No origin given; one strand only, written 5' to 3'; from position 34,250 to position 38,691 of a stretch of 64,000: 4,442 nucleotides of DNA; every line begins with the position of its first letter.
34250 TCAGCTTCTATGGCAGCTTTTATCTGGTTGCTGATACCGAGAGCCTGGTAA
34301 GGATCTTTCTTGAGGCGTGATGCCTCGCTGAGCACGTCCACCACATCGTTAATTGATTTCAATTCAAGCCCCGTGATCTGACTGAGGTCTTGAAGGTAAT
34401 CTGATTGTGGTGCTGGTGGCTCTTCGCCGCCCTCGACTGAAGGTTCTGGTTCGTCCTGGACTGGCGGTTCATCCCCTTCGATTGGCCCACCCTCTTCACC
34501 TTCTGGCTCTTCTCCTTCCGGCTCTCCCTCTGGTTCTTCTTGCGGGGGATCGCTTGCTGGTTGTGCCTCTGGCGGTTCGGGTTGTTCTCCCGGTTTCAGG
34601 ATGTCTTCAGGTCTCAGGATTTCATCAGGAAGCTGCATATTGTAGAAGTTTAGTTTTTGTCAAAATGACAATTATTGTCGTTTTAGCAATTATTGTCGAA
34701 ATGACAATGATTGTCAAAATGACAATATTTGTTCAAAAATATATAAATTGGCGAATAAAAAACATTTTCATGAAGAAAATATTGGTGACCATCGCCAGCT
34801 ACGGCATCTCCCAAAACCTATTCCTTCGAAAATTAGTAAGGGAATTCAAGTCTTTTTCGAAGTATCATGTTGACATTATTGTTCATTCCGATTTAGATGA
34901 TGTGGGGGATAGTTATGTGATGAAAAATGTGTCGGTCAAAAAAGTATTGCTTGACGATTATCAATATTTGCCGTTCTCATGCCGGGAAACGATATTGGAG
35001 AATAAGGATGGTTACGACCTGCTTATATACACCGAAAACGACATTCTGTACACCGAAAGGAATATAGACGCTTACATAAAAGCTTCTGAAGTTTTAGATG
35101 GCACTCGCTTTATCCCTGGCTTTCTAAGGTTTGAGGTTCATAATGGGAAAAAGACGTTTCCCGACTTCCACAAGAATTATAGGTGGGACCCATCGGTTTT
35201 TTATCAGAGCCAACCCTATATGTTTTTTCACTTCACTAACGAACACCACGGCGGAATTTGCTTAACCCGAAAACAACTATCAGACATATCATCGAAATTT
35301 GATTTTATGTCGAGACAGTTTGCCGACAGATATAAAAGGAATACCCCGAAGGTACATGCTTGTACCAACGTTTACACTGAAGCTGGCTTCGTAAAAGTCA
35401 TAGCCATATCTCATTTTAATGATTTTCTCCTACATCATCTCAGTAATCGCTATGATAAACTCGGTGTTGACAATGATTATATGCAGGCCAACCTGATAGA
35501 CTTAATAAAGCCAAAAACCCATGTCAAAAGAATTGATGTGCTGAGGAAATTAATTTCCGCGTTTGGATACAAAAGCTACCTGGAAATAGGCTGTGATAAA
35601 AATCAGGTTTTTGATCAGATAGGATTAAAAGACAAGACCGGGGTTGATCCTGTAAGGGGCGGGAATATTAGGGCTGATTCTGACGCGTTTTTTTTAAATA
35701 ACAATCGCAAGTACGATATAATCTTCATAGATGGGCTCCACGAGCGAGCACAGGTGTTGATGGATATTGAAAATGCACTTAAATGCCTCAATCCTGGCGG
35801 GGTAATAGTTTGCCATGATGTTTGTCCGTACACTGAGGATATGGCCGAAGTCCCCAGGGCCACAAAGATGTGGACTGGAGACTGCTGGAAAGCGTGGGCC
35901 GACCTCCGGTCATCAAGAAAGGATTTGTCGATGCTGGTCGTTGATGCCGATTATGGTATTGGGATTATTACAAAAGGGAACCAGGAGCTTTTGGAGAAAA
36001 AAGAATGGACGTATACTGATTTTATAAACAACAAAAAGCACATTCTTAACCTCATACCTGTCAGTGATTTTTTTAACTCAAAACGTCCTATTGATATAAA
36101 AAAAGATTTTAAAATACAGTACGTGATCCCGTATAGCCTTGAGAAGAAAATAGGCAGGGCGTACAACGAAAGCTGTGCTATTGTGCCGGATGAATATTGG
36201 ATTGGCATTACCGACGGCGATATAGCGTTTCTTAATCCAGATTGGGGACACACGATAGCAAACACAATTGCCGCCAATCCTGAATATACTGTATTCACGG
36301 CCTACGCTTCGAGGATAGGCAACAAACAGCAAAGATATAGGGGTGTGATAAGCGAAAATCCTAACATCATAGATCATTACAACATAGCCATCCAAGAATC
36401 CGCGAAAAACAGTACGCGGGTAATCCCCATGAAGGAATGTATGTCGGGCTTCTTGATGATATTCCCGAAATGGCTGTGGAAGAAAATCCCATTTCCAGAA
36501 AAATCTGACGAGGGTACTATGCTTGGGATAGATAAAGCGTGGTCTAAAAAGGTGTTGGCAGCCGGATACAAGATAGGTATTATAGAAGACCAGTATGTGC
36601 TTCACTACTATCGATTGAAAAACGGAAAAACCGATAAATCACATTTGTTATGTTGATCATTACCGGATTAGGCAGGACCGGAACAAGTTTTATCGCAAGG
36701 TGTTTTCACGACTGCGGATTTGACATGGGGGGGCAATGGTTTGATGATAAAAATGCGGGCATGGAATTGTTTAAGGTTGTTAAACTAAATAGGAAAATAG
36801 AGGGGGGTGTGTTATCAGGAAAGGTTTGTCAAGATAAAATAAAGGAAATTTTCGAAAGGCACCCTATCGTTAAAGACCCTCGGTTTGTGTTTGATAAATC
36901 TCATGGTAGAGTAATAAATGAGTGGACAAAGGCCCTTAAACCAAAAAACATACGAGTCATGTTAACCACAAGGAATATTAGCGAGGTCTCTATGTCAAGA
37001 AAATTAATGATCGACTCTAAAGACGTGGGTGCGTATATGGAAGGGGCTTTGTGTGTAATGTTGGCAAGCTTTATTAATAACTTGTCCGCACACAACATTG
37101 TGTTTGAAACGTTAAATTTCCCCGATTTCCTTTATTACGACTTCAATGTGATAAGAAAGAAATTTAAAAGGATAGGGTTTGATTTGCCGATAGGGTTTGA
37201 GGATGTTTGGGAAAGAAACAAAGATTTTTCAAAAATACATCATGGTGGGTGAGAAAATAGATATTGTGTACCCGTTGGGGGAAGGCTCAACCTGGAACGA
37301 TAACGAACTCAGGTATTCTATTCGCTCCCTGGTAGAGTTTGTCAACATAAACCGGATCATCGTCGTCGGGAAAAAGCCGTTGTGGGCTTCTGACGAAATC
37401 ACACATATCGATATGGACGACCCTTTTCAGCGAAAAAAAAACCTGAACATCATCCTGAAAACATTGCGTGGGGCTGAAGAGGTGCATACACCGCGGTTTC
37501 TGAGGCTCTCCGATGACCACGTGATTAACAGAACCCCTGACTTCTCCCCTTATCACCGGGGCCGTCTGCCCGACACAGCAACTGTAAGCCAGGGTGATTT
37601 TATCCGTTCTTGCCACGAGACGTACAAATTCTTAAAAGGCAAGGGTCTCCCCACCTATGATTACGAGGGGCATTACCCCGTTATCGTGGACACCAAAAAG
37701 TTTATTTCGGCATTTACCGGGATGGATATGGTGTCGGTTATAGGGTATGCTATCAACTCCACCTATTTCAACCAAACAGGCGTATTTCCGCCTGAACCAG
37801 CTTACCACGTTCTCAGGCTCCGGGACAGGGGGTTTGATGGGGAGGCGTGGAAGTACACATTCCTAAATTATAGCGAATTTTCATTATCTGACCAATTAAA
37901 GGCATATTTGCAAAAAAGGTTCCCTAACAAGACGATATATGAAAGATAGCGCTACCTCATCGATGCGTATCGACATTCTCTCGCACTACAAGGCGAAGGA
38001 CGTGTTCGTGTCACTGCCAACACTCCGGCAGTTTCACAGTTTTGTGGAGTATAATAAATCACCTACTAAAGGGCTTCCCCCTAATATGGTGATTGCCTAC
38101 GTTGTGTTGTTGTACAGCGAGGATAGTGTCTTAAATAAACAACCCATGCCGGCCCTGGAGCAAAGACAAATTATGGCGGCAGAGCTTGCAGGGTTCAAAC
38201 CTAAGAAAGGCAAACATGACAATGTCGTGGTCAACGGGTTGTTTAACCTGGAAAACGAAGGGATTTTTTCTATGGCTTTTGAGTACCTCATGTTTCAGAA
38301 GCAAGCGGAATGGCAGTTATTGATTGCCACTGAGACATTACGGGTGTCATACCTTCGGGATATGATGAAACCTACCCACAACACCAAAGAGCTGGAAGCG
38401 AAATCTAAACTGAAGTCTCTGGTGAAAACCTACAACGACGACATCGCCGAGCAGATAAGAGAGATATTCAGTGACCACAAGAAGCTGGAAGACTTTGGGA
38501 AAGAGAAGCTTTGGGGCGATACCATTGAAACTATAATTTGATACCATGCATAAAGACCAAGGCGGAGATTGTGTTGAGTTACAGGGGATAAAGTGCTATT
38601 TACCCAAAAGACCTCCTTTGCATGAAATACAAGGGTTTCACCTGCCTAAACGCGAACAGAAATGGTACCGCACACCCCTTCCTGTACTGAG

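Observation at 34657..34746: Array of 18-bp tandem units built on the palindrome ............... in the divergent head / late-operon junction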

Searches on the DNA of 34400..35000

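Call 89: search_rna_families(source=window, start=34400, end=35000, threshold=evalue, max_evalue=1)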
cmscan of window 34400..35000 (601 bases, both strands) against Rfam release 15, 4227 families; matches with E-value up to 1: 12.
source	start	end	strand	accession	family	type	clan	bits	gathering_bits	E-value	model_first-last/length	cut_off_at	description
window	34658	34739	+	RF04174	MIR4208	Gene; miRNA;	-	28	140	0.041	1-191/191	no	MIR4208 microRNA precursor family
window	34673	34730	+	RF04151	MIR4387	Gene; miRNA;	CL00144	26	84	0.006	1-109/109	no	MIR4387 microRNA precursor family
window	34653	34742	+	RF04112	MIR5512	Gene; miRNA;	-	25.3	139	0.021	1-132/132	no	MIR5512 microRNA precursor family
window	34654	34738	-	RF04174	MIR4208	Gene; miRNA;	-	25.2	140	0.16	1-191/191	no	MIR4208 microRNA precursor family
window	34667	34733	+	RF00972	mir-651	Gene; miRNA;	-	23.7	106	0.029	1-86/86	no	mir-651 microRNA precursor family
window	34664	34737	+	RF04097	MIR2630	Gene; miRNA;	-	22.2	144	0.041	1-229/229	no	MIR2630 microRNA precursor family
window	34671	34729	+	RF03263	MIR861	Gene; miRNA;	-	21.2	70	0.28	1-111/111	no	MIR861 microRNA precursor family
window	34667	34717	+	RF04273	MIR827_2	Gene; miRNA;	CL00143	21.1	67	0.61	1-89/89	no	MIR827_2 microRNA precursor family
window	34668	34732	+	RF04099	MIR837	Gene; miRNA;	-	20.6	117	0.18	1-122/122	no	MIR837 microRNA precursor family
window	34666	34736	+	RF04127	MIR8007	Gene; miRNA;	-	20.2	195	0.18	1-226/226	no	MIR8007 microRNA precursor family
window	34666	34737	+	RF00240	RNA-OUT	Gene; antisense;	-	19.7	41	0.48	1-70/70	no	RNA-OUT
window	34655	34738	-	RF04112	MIR5512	Gene; miRNA;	-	19.7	139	0.62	1-132/132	no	MIR5512 microRNA precursor family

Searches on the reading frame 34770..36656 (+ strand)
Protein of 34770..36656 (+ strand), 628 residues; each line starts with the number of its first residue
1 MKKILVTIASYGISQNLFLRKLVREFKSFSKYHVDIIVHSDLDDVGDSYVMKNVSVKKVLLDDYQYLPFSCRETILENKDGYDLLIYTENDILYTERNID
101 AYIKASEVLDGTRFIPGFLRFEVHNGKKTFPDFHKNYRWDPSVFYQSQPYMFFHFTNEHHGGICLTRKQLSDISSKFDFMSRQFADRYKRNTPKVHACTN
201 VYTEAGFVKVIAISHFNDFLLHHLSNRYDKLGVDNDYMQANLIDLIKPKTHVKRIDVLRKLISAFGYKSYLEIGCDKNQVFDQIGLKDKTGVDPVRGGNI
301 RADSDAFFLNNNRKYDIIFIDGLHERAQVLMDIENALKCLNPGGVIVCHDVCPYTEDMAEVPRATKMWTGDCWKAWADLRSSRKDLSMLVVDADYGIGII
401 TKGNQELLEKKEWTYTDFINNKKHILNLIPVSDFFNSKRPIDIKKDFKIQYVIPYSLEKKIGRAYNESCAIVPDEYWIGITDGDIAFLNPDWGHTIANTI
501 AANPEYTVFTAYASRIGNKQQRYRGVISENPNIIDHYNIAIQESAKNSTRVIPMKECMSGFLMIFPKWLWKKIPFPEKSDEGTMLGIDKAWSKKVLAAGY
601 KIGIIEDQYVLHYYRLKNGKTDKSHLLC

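Call 9: search_protein_families(library=pfam, proteins=[window:34770-36656:+], max_evalue=0.01)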
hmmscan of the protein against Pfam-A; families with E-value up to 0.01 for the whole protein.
window:34770-36656:+ (628 aa): 3 families
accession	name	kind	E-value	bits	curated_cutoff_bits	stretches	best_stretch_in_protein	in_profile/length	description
PF13578.12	Methyltransf_24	-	3.6e-11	44.3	26.3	1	301-351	54-105/105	Methyltransferase domain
PF13489.12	Methyltransf_23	-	1.3e-05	25.4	27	1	267-368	23-132/164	Methyltransferase domain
PF03284.19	PHZA_PHZB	-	0.0012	18.7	24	1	562-623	75-134/162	Phenazine biosynthesis protein A/B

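Call 12: search_protein_families(library=phrogs, proteins=[window:34770-36656:+], max_evalue=0.001)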
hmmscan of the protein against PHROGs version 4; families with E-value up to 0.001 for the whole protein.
window:34770-36656:+ (628 aa): 4 families
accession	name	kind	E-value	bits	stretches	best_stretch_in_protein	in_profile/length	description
phrog_14179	-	moron, auxiliary metabolic gene and host takeover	4.3e-33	115.6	1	448-623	1-172/187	glycosyltransferase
phrog_26101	-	moron, auxiliary metabolic gene and host takeover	3.1e-27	96.8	1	448-627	228-407/407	glycosyltransferase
phrog_27561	-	other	1.6e-17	64.9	1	311-403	34-126/155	DNA methyltransferase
phrog_2675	-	other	9.6e-06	25.3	1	312-390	404-480/599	DNA methyltransferase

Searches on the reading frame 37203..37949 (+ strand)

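Call 12: search_protein_families(library=phrogs, proteins=[window:37203-37949:+], max_evalue=0.001)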
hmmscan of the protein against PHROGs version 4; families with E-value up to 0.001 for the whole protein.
window:37203-37949:+ (248 aa): 1 family
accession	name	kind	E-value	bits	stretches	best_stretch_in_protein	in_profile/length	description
phrog_7999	-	unknown function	6.4e-19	69.4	1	20-248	2-229/230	-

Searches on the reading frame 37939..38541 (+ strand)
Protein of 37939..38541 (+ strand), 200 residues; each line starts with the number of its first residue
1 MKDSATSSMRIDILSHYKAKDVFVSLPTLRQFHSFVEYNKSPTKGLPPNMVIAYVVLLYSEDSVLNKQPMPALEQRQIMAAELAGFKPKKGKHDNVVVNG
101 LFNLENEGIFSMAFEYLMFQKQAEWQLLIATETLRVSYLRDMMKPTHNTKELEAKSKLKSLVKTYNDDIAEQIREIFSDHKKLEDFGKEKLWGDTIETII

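Call 9: search_protein_families(library=pfam, proteins=[window:37939-38541:+], max_evalue=0.01)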
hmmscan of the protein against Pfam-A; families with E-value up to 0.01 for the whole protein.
window:37939-38541:+ (200 aa): 0 families

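Call 12: search_protein_families(library=phrogs, proteins=[window:37939-38541:+], max_evalue=0.001)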
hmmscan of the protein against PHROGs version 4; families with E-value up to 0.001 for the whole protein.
window:37939-38541:+ (200 aa): 0 families

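Call 82: search_solved_structures(query=window:37939-38541:+, max_evalue=1)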
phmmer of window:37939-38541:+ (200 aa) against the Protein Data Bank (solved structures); distinct sequences matched with E-value up to 1: 0.
